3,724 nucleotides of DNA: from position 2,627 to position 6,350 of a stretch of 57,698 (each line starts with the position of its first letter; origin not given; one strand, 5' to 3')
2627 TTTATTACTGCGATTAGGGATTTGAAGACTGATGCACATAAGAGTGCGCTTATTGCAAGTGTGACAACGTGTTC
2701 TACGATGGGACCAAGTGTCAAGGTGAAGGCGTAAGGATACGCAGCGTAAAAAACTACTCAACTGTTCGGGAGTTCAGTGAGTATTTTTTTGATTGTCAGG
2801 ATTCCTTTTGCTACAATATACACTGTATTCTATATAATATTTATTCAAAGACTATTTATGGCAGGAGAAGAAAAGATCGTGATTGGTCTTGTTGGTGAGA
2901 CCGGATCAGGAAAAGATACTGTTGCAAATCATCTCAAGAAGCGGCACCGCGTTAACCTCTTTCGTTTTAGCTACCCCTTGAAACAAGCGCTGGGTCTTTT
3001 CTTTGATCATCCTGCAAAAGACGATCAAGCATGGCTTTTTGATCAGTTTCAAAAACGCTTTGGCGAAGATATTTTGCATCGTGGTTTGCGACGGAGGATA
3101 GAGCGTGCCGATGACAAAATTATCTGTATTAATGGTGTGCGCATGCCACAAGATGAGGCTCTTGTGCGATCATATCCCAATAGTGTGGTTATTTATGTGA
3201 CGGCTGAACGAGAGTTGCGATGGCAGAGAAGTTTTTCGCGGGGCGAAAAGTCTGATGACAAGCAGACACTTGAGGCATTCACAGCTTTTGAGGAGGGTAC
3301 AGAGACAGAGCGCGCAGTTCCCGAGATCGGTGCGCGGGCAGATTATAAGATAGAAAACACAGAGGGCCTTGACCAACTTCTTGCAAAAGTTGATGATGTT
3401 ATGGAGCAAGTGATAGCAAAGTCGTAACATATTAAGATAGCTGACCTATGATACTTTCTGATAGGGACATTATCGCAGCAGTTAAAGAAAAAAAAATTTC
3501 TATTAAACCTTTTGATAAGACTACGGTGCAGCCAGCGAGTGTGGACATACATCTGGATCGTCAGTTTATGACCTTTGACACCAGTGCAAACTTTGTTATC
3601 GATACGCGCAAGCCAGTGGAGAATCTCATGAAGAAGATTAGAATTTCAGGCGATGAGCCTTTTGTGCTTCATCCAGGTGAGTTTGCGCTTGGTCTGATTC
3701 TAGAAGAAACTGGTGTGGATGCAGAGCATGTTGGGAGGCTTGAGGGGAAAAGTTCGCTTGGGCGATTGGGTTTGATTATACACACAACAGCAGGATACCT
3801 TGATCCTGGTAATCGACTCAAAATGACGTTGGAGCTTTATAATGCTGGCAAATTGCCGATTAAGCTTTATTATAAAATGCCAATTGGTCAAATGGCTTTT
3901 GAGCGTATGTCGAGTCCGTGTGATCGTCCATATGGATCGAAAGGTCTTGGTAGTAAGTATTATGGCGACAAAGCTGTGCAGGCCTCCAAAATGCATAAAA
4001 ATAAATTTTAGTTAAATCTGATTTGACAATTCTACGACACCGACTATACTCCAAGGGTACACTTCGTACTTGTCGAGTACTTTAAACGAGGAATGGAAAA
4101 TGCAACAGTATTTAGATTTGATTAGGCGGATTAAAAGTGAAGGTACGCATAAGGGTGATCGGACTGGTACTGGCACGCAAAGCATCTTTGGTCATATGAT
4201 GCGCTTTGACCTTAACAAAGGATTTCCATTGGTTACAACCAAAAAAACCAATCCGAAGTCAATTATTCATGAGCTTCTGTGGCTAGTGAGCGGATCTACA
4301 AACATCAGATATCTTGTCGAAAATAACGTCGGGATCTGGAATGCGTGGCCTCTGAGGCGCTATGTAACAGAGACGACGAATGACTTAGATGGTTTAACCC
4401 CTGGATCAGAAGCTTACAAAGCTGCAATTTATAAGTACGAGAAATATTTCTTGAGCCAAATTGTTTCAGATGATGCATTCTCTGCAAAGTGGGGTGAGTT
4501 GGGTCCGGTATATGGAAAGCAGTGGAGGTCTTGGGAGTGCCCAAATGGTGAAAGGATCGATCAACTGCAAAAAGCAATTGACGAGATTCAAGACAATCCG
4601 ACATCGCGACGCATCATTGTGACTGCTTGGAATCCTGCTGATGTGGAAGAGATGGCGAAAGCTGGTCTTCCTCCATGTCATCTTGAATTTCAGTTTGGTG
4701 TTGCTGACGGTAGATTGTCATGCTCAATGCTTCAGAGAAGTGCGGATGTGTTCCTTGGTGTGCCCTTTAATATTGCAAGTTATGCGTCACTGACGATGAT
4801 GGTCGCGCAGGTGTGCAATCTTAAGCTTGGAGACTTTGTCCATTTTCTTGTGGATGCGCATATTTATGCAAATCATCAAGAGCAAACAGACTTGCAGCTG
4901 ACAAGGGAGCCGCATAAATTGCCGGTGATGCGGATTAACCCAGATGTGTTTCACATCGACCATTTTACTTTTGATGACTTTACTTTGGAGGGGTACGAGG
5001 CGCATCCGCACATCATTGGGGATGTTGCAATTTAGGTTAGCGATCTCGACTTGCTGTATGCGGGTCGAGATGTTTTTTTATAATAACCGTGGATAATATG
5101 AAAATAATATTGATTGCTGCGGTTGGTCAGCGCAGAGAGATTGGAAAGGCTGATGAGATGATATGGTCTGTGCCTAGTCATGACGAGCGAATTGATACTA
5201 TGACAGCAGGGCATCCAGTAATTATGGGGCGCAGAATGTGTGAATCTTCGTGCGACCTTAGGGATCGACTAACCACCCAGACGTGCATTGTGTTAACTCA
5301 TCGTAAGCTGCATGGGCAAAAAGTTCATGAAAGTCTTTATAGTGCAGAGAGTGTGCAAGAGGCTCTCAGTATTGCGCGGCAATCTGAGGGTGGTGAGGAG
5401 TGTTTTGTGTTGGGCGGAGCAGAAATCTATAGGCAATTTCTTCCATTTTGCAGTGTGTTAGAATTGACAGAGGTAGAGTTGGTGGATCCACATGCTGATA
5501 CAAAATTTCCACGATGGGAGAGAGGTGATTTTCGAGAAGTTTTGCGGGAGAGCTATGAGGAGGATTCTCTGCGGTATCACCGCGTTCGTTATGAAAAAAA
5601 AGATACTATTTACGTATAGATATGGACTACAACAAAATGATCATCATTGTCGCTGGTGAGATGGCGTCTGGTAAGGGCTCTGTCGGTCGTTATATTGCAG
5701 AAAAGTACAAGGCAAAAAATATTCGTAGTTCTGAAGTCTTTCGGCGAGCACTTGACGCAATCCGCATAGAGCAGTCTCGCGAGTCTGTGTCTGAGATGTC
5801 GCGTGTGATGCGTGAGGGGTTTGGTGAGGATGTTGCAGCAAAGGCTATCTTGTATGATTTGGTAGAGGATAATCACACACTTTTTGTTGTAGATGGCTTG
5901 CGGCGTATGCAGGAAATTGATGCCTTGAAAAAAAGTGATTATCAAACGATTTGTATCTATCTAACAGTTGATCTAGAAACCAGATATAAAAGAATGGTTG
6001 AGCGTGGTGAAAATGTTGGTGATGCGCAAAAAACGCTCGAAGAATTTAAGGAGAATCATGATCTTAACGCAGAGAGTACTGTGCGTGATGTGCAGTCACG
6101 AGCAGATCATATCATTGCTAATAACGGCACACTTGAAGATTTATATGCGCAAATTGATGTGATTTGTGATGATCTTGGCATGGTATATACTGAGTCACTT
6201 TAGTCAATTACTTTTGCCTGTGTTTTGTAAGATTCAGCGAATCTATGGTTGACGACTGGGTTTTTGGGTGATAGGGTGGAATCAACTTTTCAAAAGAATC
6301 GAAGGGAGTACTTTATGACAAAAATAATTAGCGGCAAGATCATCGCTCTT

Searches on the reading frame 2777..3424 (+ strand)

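Call 87: search_protein_families(library=pfam, proteins=[window:2777-3424:+], max_evalue=0.001)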
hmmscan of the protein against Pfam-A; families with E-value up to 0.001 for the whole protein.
window:2777-3424:+ (216 aa): 2 families
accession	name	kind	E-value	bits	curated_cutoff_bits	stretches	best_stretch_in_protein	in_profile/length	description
PF13238.12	AAA_18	-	4e-06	27.7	29.4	1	36-163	1-119/128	AAA domain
PF21448.3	DNMK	-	3.7e-05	23.9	27.1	1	36-84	3-51/232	Deoxynucleotide monophosphate kinase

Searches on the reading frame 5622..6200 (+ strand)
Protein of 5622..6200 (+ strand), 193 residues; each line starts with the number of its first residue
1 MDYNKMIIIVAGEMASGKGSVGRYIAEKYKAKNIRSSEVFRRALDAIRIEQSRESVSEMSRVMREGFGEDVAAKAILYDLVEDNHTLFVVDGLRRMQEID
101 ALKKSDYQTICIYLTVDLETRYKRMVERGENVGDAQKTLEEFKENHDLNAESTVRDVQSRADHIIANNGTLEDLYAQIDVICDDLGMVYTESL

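Call 87: search_protein_families(library=pfam, proteins=[window:5622-6200:+], max_evalue=0.001)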
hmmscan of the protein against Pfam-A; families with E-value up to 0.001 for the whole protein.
window:5622-6200:+ (193 aa): 7 families
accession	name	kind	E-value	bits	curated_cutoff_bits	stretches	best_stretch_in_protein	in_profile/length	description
PF13238.12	AAA_18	-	2.5e-10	41.3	29.4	1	8-136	1-119/128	AAA domain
PF13207.12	AAA_17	-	2.9e-08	34.5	27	1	15-142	5-135/136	AAA domain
PF00406.28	ADK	-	9.8e-06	26.2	26.8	1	11-144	2-137/151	Adenylate kinase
PF21448.3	DNMK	-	2.7e-05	24.3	27.1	0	7-70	2-66/232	Deoxynucleotide monophosphate kinase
PF02224.24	Cytidylate_kin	-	0.00018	21.7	26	0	10-54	3-48/211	Cytidylate kinase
PF13671.12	AAA_33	-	0.00037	21.3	27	1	8-141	2-132/143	AAA domain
PF13189.12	Cytidylate_kin2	-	0.00052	20.7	28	0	7-58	1-52/176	Cytidylate kinase-like family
